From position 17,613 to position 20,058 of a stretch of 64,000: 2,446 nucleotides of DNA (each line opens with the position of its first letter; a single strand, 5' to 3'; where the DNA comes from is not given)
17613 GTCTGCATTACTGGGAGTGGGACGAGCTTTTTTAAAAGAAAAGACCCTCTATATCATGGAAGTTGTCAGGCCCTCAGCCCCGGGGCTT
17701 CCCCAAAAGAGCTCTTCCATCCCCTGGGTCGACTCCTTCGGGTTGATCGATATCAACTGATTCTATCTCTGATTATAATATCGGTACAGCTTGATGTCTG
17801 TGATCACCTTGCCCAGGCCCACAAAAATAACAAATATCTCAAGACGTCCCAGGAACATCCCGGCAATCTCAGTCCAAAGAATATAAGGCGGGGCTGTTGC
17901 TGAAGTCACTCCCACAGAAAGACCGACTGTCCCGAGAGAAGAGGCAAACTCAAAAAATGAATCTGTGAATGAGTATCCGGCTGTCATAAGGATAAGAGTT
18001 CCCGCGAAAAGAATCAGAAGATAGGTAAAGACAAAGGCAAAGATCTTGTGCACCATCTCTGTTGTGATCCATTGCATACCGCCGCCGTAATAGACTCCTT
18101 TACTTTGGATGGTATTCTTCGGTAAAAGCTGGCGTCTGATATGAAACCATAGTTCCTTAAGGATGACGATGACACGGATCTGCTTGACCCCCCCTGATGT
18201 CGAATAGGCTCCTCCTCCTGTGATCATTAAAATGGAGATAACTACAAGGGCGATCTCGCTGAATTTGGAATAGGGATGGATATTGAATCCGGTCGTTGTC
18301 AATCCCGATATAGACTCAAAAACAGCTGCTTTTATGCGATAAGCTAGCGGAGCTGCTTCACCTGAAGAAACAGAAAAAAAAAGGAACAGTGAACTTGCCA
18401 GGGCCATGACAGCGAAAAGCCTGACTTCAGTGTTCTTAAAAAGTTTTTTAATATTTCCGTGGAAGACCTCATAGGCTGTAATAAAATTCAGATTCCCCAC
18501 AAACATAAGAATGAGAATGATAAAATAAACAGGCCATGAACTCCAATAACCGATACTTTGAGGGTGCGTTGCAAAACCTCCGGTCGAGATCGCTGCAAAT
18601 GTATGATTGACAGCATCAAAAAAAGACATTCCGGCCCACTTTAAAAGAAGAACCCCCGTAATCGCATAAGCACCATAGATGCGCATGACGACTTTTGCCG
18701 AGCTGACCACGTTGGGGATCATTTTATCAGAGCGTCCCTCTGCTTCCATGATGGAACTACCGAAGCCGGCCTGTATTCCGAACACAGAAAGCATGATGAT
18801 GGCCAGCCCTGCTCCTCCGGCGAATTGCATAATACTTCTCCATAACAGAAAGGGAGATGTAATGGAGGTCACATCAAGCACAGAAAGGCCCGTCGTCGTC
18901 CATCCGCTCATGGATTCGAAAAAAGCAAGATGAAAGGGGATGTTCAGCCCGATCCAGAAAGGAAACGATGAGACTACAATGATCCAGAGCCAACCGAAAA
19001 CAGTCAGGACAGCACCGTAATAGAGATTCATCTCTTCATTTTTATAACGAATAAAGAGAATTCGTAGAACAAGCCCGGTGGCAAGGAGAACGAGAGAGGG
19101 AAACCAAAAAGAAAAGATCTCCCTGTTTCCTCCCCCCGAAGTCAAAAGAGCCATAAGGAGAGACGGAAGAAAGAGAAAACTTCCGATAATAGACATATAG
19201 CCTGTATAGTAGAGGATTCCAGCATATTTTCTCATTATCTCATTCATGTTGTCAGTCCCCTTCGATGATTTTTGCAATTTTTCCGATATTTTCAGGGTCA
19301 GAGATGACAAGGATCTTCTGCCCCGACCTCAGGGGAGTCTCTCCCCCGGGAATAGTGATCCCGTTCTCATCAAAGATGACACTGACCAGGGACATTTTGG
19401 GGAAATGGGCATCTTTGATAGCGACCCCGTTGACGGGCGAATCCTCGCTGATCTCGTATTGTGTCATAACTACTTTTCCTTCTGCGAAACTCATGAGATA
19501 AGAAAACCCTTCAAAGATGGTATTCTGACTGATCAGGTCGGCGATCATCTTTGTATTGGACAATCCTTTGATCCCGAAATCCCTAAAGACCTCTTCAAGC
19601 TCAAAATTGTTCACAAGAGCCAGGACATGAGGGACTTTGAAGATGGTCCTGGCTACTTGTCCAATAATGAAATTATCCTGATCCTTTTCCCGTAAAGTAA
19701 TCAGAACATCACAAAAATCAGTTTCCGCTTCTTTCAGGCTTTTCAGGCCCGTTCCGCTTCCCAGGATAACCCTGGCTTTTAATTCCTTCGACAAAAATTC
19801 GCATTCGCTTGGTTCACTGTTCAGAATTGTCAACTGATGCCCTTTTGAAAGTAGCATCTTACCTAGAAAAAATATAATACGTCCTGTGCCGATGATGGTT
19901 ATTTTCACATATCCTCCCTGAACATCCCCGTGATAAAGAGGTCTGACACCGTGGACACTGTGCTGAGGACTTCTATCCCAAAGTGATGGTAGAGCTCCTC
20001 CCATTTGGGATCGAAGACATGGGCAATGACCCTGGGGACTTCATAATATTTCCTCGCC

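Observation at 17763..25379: K+ uptake genes (trkA-N, trkA, trkH) fused into an operon with a hybrid HK, an HK and a REC-TPR regulator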

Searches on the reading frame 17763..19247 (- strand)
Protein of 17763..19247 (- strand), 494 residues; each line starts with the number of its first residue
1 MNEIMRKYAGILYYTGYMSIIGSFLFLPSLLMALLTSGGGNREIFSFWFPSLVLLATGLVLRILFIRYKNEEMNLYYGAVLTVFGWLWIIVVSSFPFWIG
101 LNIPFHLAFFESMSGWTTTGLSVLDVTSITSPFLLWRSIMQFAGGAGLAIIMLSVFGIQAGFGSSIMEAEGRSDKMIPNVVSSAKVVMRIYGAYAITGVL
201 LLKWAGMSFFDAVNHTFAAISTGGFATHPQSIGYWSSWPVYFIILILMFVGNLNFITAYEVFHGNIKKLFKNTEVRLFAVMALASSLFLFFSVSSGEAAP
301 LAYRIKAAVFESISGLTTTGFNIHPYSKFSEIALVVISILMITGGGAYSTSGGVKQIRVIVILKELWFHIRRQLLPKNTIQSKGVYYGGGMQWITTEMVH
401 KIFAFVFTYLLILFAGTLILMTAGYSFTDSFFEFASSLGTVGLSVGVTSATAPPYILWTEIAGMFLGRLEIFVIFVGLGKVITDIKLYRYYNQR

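Call 5: search_protein_families(library=pfam, proteins=[window:17763-19247:-], max_evalue=0.01)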
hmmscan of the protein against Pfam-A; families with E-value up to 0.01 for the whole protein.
window:17763-19247:- (494 aa): 1 family
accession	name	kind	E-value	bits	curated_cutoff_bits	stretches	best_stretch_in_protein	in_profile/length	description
PF02386.22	TrkH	-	1.1e-44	153.3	27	1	72-476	29-488/502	Cation transport protein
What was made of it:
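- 17763..19247 (-): TrkH-family K+ translocating subunit (494 aa). Pfam TrkH, 153 bits (call 5).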

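Call 6: search_protein_families(library=ncbifam, proteins=[window:17763-19247:-], max_evalue=0.01)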
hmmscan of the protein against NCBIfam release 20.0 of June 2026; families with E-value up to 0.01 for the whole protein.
window:17763-19247:- (494 aa): 2 families
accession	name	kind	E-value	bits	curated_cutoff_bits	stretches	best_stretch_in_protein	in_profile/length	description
TIGR00933.1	2a38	subfamily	2.8e-79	267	331.15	1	93-468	2-391/391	TrkH family potassium uptake protein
NF008020.0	PRK10750.1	equivalog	5.2e-41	141.2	866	1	15-476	10-474/483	Trk system potassium transporter TrkH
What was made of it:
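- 17763..19247 (-): TIGR00933 gives 267 bits, below its cut-off of 331 (call 6).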

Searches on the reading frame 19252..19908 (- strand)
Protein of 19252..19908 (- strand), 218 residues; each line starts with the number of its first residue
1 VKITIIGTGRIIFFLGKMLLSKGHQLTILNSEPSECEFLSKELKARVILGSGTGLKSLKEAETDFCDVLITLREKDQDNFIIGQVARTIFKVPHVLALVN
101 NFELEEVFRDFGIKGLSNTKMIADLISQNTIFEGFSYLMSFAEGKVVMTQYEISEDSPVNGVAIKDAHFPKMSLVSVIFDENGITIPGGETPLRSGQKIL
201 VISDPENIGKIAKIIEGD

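Call 5: search_protein_families(library=pfam, proteins=[window:19252-19908:-], max_evalue=0.01)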
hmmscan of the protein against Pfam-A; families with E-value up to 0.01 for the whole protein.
window:19252-19908:- (218 aa): 3 families
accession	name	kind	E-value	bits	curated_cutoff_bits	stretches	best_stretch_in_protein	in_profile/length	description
PF02254.24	TrkA_N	-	5e-14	53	23.8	1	3-114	1-111/116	TrkA-N domain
PF02080.26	TrkA_C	-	2.4e-10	40.6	27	1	148-215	1-70/71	TrkA-C domain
PF03807.23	F420_oxidored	-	0.0027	18.7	21.6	0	2-48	1-49/94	NADP oxidoreductase coenzyme F420-dependent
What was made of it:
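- On Trk/Ktr K+ uptake system (TrkH/KtrB plus RCK subunits): TrkA_N plus TrkA_C in 19252-19908, and an extra TrkA_N-only protein in 19905-20330 (call 5).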

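Call 6: search_protein_families(library=ncbifam, proteins=[window:19252-19908:-], max_evalue=0.01)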
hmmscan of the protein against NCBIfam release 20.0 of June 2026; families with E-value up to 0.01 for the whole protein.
window:19252-19908:- (218 aa): 20 families
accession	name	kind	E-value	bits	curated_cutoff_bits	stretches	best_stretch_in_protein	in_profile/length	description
NF007039.0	PRK09496.3-2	equivalog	1.8e-31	109.4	293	1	1-215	1-220/446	Trk system potassium transporter TrkA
NF007034.0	PRK09496.2-1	subfamily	7.6e-25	87.7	344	1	1-215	1-218/445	Trk system potassium transporter TrkA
NF007031.0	PRK09496.1-2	equivalog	3.4e-22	79.1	289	1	1-215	1-226/458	Trk system potassium transporter TrkA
NF007041.0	PRK09496.3-4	equivalog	1.1e-21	77.1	386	1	2-216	229-444/450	Trk system potassium transporter TrkA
NF007036.0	PRK09496.2-3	subfamily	1.5e-20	73.4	407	1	2-214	232-446/448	Trk system potassium transporter TrkA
NF007032.0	PRK09496.1-4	equivalog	2e-20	73.2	309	1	1-213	1-222/457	Trk system potassium transporter TrkA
NF007033.0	PRK09496.1-5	equivalog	8.5e-20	71.2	338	1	3-216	228-448/449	Trk system potassium transporter TrkA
NF007038.0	PRK09496.2-6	equivalog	1.7e-19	69.9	374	1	1-215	1-221/445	Trk system potassium transporter TrkA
NF007043.0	PRK09496.3-6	equivalog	6.9e-17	61.4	384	1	2-211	233-440/445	Trk system potassium transporter TrkA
NF007035.0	PRK09496.2-2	equivalog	1.6e-16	60.1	521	1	1-213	1-218/455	Trk system potassium transporter TrkA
NF007030.0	PRK09496.1-1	equivalog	5.9e-16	58.1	371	1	1-211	1-221/458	Trk system potassium transporter TrkA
NF007042.0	PRK09496.3-5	equivalog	2.2e-15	56.3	467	1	91-217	337-464/466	Trk system potassium transporter TrkA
NF007040.0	PRK09496.3-3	equivalog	9.9e-12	44.1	455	1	2-215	5-226/462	Trk system potassium transporter TrkA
NF007037.0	PRK09496.2-4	equivalog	1e-09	37.7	445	1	1-122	1-121/454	Trk system potassium transporter TrkA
NF002924.0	PRK03562.1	equivalog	2.9e-08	32.6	752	1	2-133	404-534/623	glutathione-regulated potassium-efflux system protein KefC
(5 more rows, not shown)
